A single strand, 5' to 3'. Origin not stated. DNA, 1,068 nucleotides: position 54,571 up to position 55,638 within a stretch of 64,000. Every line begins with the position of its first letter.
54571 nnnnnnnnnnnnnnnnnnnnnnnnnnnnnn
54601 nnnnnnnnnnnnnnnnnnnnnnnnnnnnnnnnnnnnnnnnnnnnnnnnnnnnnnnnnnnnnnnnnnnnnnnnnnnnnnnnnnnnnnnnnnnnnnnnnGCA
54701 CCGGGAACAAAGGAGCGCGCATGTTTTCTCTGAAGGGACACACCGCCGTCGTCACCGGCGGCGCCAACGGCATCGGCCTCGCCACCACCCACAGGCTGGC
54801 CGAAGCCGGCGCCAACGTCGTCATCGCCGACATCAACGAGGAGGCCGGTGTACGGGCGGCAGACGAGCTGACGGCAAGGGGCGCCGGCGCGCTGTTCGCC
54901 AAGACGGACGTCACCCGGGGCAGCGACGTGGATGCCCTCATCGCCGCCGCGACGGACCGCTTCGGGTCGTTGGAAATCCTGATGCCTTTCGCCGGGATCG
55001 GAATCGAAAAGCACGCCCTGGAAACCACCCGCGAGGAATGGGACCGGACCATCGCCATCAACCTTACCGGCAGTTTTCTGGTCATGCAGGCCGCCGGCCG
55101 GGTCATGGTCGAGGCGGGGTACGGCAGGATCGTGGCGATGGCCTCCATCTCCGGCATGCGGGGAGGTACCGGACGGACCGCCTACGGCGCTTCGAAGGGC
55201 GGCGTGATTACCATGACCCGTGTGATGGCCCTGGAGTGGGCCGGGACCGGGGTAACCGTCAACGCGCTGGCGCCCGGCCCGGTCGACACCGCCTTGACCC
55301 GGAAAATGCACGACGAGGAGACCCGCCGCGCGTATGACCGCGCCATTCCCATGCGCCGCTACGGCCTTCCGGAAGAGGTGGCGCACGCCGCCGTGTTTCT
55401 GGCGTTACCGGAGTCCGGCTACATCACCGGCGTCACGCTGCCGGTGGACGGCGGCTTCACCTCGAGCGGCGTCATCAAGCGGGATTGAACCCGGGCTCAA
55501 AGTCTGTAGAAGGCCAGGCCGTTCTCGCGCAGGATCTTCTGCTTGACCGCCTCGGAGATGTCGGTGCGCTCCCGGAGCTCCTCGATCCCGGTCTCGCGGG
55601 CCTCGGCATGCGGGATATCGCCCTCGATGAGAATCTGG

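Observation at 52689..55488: Kbl overlapped by an unknown E-x-x-H protein and followed by an SDR, with amidohydrolase-2 genes on both sides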

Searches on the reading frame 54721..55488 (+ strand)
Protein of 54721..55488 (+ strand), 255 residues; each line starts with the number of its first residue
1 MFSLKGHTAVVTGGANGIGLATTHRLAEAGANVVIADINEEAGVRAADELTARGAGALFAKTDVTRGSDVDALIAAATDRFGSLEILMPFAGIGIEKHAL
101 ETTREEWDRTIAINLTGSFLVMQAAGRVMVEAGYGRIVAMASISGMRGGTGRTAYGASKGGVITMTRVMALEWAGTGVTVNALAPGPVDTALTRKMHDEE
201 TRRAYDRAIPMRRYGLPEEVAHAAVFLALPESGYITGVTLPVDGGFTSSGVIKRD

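Call 5: search_protein_families(library=pfam, proteins=[window:54721-55488:+], max_evalue=0.01)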
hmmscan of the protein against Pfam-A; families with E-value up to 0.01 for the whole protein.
window:54721-55488:+ (255 aa): 4 families
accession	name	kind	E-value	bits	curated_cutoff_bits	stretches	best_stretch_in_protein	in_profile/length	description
PF13561.12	adh_short_C2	-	8.3e-66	222.4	27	1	15-247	3-236/236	Enoyl-(Acyl carrier protein) reductase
PF00106.31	adh_short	-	6.3e-55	186.1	26.6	1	8-199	2-193/195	short chain dehydrogenase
PF08659.16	KR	-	2.9e-14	53.8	22.6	1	8-158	2-152/180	KR domain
PF01370.27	Epimerase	-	0.0081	16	20.9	0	10-130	2-107/240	NAD dependent epimerase/dehydratase family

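Call 6: search_protein_families(library=ncbifam, proteins=[window:54721-55488:+], max_evalue=0.01)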
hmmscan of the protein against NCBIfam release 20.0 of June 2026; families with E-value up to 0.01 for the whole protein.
window:54721-55488:+ (255 aa): 232 families (the best 25 are shown)
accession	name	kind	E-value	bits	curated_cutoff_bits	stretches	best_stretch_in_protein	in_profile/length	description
NF004198.0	PRK05653.1-3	equivalog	5.7e-70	235.6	296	1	3-246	4-246/248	3-oxoacyl-ACP reductase FabG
NF005559.1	PRK07231.1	subfamily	1.3e-68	231.2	215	1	4-247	2-248/249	glucose 1-dehydrogenase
NF005309.0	PRK06841.1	subfamily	1.4e-67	227.9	286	1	2-247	11-253/255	GolD/DthD family dehydrogenase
TIGR01830.1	3oxo_ACP_reduc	equivalog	2.6e-66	223.7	297.75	1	9-246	1-238/239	3-oxoacyl-[acyl-carrier-protein] reductase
NF052558.1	MBtsdlDhBudC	equivalog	7e-66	222.3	270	1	5-249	2-244/250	meso-2,3-butanediol dehydrogenase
NF004791.0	PRK06138.1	equivalog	2.3e-63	213.8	312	1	3-247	2-250/252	SDR family oxidoreductase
NF004197.0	PRK05653.1-1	equivalog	1.3e-62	211.7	332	1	3-247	4-247/249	3-oxoacyl-ACP reductase FabG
NF009466.0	PRK12826.1-2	subfamily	1.7e-62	211.1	222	1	7-246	4-244/248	3-oxoacyl-ACP reductase FabG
NF053701.1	CsHdxCHCADhChcB2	equivalog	7.6e-61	205.7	350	1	4-248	1-244/245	cis-4-hydroxycyclohexanecarboxylate dehydrogenase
NF004713.0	PRK06057.1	equivalog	8.5e-60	202.4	404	1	4-251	7-254/257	3-oxoacyl-ACP reductase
NF005067.0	PRK06484.1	equivalog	1.8e-59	201.7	713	1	6-249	9-254/524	short chain dehydrogenase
NF004818.0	PRK06172.1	equivalog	2.2e-59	200.8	336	1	3-248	4-252/253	SDR family oxidoreductase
NF006070.0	PRK08213.1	subfamily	3.6e-59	200.4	279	1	1-247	7-257/259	gluconate 5-dehydrogenase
NF009093.0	PRK12429.1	subfamily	4.2e-57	193.4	258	1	4-247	3-257/259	3-hydroxybutyrate dehydrogenase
TIGR01832.1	kduD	equivalog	7.4e-56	189.4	338.85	1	2-248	1-247/248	2-dehydro-3-deoxy-D-gluconate 5-dehydrogenase KduD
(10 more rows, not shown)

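Call 52: search_solved_structures(query=window:54721-55485:+, max_evalue=1e-30)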
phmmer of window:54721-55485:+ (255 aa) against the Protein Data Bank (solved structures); distinct sequences matched with E-value up to 1e-30: 237 (the best 60 are shown).
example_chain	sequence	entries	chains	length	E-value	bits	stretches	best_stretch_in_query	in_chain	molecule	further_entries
4jro_A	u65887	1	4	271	4.1e-48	167.5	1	3-246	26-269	FabG protein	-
2hq1_A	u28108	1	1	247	5.1e-48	167.2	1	3-246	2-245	Glucose/ribitol dehydrogenase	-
4wec_A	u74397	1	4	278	2.3e-47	165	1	4-250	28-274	Short chain dehydrogenase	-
4nbu_A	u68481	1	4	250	4e-47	164.2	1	4-246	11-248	3-oxoacyl-(Acyl-carrier-protein) reductase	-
2uvd_A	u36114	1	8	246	1.3e-46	162.6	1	4-246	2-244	3-OXOACYL-(ACYL-CARRIER-PROTEIN) REDUCTASE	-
4ni5_A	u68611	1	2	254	1.4e-46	162.5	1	5-248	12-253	Oxidoreductase, short-chain dehydrogenase/reductase family protein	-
2et6_A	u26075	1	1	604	2.3e-45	158.5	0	3-214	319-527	(3R)-hydroxyacyl-CoA dehydrogenase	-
4wjz_A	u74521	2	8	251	2.5e-45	158.4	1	3-246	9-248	3-oxoacyl-[acyl-carrier-protein] reductase FabG | 3-oxoacyl-[acyl-carrier protein] reductase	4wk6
3tzh_A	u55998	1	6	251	6.1e-45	157.1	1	3-246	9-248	3-oxoacyl-[acyl-carrier protein] reductase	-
3op4_A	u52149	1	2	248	9.7e-45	156.4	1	3-246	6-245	3-oxoacyl-[acyl-carrier protein] reductase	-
3rro_A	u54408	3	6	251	1e-44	156.4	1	3-246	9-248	3-ketoacyl-(acyl-carrier-protein) reductase | 3-oxoacyl-[acyl-carrier protein] reductase | 3-oxoacyl-[acyl-carrier-protein] reductase FabG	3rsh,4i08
7pcs_B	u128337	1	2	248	1.8e-44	155.6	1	4-246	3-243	BbsD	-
5end_A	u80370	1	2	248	2.8e-44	155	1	3-246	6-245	3-oxoacyl-[acyl-carrier-protein] reductase FabG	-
3tzc_A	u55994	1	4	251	3.5e-44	154.6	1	3-246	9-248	3-oxoacyl-[acyl-carrier protein] reductase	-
3tzk_A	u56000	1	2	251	6.2e-44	153.8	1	3-246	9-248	3-oxoacyl-[acyl-carrier protein] reductase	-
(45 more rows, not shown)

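Call 55: find_homologous_proteins(query=window:54721-55485:+, max_evalue=1e-40)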
Query window:54721-55485:+ (255 aa): 2876 proteins with E <= 1e-40 among 8000 candidates; the best 120 are listed.
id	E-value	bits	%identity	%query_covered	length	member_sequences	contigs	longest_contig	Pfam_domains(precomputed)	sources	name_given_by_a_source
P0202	1.2e-146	505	94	100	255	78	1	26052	PF08659.17,PF13561.13,PF00106.32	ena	-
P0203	2.6e-137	474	89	100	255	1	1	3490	PF08659.17,PF13561.13,PF00106.32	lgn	-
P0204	1.3e-136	472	88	100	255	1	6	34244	PF08659.17,PF13561.13,PF00106.32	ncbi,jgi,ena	-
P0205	5.3e-136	470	87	100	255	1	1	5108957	PF08659.17,PF13561.13,PF00106.32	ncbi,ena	-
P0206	9.3e-136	469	87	100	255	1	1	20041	PF08659.17,PF13561.13,PF00106.32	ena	-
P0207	2.2e-135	468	87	100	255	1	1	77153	PF08659.17,PF13561.13,PF00106.32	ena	-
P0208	5.9e-135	467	87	100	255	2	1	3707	PF08659.17,PF13561.13,PF00106.32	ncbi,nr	ncbi:MAG: SDR family NAD(P)-dependent oxidoreductase [Deltaproteobacteria bacterium]|nr:SDR family N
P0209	1.1e-133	462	86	100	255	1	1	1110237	PF08659.17,PF13561.13,PF00106.32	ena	-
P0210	1.5e-133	462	86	100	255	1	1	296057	PF08659.17,PF13561.13,PF00106.32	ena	-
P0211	1.9e-133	462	87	100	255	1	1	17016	PF08659.17,PF13561.13,PF00106.32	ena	-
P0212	2.0e-133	462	83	100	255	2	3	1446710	PF08659.17,PF13561.13,PF00106.32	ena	-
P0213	3.4e-133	461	85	100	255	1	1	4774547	PF08659.17,PF13561.13,PF00106.32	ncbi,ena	-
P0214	4.5e-133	460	84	99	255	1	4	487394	PF08659.17,PF13561.13,PF00106.32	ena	-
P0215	6.6e-133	460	86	100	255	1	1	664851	PF08659.17,PF13561.13,PF00106.32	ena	-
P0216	2.5e-132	458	85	100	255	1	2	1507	PF08659.17,PF13561.13,PF00106.32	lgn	-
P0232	8.7e-118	410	74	100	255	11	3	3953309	PF08659.17,PF13561.13,PF00106.32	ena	-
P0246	8.8e-115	401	74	100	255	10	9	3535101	PF08659.17,PF13561.13,PF00106.32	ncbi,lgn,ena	-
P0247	1.1e-114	400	74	100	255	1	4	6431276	PF08659.17,PF13561.13,PF00106.32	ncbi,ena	-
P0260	1.1e-113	397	72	100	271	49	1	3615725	PF08659.17,PF13561.13,PF00106.32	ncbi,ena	-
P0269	3.5e-113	395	73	100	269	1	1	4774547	PF08659.17,PF13561.13,PF00106.32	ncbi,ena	-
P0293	3.1e-111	389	72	100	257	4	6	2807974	PF08659.17,PF13561.13,PF00106.32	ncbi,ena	-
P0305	2.3e-110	386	74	100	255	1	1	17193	PF08659.17,PF13561.13,PF00106.32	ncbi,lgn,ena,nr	ncbi:MAG: SDR family NAD(P)-dependent oxidoreductase [Gammaproteobacteria bacterium]|nr:SDR family N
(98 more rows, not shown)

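Call 56: find_encoding_contigs(protein=P0305, flank=7000, max_places=2)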
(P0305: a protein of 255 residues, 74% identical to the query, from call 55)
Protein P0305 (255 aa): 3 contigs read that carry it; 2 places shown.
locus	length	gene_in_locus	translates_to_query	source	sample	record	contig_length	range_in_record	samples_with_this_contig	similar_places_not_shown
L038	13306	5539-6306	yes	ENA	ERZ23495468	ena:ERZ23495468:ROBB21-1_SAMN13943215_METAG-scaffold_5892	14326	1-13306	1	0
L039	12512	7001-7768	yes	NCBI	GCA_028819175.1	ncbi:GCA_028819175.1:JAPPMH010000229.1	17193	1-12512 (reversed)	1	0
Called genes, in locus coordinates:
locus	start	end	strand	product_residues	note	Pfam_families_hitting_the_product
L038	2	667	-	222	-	?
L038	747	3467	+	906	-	PF02739:5_3_exonuc_N, PF01367:5_3_exonuc, PF01612:DNA_pol_A_exo1, PF22619:DNA_polI_exo1, PF00476:DNA_pol_A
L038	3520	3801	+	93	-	PF00639:Rotamase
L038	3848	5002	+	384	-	PF02353:CMAS, PF13489:Methyltransf_23, PF01728:FtsJ, PF13847:Methyltransf_31, PF08241:Methyltransf_11, PF08242:Methyltransf_12, PF13649:Methyltransf_25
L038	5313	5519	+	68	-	-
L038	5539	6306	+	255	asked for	PF00106:adh_short, PF08659:KR, PF13561:adh_short_C2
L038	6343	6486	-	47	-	-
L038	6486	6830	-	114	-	-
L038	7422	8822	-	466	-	PF01235:Na_Ala_symp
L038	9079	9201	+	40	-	-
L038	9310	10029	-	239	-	PF02798:GST_N, PF13409:GST_N_2, PF13417:GST_N_3, PF22441:CLIC-like_N (weak), PF16865:GST_C_5 (weak), PF13410:GST_C_2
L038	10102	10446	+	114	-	PF01022:HTH_5 (faint), PF12840:HTH_20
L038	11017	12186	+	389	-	PF13356:Arm-DNA-bind_3, PF00589:Phage_integrase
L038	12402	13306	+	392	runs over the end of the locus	PF00665:rve, PF13683:rve_3 (faint), PF22483:Mu-transpos_C_2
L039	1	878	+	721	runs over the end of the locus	PF00512:HisKA (weak), PF02518:HATPase_c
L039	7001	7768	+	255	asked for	PF00106:adh_short, PF08659:KR, PF13561:adh_short_C2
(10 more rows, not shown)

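Call 57: find_encoding_contigs(protein=P0246, flank=7000, max_places=3)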
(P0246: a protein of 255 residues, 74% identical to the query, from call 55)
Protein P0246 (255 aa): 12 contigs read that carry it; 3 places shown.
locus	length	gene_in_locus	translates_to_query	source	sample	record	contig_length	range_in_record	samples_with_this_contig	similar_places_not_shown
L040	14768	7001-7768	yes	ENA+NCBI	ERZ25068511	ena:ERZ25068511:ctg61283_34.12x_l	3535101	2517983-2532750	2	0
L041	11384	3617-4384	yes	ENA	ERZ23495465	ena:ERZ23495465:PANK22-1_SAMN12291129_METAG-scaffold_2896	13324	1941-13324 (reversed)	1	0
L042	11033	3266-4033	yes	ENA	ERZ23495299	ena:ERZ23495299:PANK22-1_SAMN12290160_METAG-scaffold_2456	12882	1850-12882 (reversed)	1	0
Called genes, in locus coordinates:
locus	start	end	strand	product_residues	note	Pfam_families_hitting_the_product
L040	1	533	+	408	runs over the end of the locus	PF02515:CoA_transf_3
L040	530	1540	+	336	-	PF02668:TauD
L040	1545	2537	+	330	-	PF00478:IMPDH, PF03060:NMO, PF01070:FMN_dh (weak)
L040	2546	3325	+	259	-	PF00106:adh_short, PF13561:adh_short_C2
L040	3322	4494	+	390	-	PF07690:MFS_1, PF06779:MFS_4, PF07690:MFS_1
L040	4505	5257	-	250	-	PF00106:adh_short, PF08659:KR, PF13561:adh_short_C2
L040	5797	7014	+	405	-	PF00155:Aminotran_1_2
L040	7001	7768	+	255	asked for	PF00106:adh_short, PF08659:KR, PF13561:adh_short_C2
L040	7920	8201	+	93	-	PF08734:GYD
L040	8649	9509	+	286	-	PF00795:CN_hydrolase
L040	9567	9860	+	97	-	PF03992:ABM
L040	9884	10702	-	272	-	PF05721:PhyH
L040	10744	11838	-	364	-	PF01070:FMN_dh, PF05690:ThiG (faint), PF00478:IMPDH (weak), PF01645:Glu_synthase (faint)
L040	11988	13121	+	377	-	PF08240:ADH_N, PF00107:ADH_zinc_N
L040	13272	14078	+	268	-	PF00582:Usp (faint)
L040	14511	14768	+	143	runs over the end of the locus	PF00571:CBS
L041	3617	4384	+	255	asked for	PF00106:adh_short, PF08659:KR, PF13561:adh_short_C2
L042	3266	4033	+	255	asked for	PF00106:adh_short, PF08659:KR, PF13561:adh_short_C2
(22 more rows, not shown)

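Call 59: find_encoding_contigs(protein=P0260, flank=7000, max_places=2)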
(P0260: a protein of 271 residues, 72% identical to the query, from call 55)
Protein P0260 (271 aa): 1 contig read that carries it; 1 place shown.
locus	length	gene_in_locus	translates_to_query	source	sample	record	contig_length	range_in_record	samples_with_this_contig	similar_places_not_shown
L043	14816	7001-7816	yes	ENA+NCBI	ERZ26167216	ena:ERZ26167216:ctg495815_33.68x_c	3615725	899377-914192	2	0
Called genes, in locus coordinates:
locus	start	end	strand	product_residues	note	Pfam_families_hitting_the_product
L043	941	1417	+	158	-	PF08402:TOBE_2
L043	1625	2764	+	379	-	PF04909:Amidohydro_2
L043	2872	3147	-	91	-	-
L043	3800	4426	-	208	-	-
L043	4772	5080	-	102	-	-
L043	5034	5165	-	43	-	-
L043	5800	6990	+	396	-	PF00155:Aminotran_1_2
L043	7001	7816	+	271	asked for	PF00106:adh_short, PF08659:KR, PF13561:adh_short_C2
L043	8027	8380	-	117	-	-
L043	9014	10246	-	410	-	PF07690:MFS_1, PF06779:MFS_4 (weak), PF07690:MFS_1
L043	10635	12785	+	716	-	PF05378:Hydant_A_N, PF13941:MutL (faint), PF01968:Hydantoinase_A, PF19278:Hydant_A_C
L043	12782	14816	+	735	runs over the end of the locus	PF02538:Hydantoinase_B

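Call 60: find_encoding_contigs(protein=P0247, flank=7000, max_places=2)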
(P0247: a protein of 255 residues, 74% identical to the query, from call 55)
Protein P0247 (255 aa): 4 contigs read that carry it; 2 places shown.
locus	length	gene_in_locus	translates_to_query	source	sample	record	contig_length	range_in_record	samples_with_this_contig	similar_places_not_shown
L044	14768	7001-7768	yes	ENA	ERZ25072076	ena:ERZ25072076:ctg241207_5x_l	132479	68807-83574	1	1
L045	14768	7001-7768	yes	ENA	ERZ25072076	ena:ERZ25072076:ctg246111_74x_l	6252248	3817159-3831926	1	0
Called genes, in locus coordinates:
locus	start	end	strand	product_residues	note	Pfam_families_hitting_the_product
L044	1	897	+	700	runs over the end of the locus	PF05378:Hydant_A_N, PF01968:Hydantoinase_A, PF19278:Hydant_A_C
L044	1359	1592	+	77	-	PF13338:AbiEi_4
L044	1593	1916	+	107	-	-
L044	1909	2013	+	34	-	-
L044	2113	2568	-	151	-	PF05025:RbsD_FucU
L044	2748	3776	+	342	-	PF00248:Aldo_ket_red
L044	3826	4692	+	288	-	PF04909:Amidohydro_2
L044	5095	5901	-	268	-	PF00106:adh_short, PF13561:adh_short_C2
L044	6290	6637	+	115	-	PF05544:Pro_racemase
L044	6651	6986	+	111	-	-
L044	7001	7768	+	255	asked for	PF00106:adh_short, PF08659:KR, PF13561:adh_short_C2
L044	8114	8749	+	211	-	PF12844:HTH_19, PF13560:HTH_31, PF01381:HTH_3, PF07883:Cupin_2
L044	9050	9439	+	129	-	PF12973:Cupin_7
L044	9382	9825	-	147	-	PF05199:GMC_oxred_C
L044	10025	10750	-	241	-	PF00106:adh_short, PF08659:KR (faint), PF13561:adh_short_C2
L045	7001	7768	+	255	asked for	PF00106:adh_short, PF08659:KR, PF13561:adh_short_C2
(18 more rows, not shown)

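Call 61: list_cluster_members(proteins=[P0246, P0260, P0247, P0269, P0293, P0232])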
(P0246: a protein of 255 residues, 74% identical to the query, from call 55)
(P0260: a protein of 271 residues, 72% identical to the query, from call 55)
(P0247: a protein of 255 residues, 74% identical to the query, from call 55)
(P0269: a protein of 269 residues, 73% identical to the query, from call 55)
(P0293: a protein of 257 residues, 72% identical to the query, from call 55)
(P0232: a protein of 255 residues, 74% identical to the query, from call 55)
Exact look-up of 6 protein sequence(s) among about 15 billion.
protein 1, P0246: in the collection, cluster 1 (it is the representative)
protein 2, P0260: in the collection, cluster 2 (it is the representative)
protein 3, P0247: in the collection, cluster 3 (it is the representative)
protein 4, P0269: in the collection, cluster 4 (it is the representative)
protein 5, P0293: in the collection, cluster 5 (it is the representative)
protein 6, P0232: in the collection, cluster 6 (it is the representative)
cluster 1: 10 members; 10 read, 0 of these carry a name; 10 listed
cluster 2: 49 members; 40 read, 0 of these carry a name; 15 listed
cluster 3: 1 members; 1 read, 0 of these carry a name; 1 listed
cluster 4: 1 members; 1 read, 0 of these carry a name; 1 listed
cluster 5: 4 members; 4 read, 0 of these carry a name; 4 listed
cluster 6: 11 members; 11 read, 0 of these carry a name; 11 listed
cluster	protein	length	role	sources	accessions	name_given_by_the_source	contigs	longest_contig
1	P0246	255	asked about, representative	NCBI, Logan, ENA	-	-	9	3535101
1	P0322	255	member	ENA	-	-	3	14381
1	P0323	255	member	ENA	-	-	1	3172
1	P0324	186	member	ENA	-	-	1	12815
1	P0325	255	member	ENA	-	-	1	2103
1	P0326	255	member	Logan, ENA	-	-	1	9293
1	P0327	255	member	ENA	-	-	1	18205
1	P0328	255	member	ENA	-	-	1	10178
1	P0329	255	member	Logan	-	-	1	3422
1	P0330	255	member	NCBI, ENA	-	-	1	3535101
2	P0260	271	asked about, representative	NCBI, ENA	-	-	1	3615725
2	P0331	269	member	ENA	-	-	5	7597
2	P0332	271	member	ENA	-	-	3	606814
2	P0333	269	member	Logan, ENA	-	-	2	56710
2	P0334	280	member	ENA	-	-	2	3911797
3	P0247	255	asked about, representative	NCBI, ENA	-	-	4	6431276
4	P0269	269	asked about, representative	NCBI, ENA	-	-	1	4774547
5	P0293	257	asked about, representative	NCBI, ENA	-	-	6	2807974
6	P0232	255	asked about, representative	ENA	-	-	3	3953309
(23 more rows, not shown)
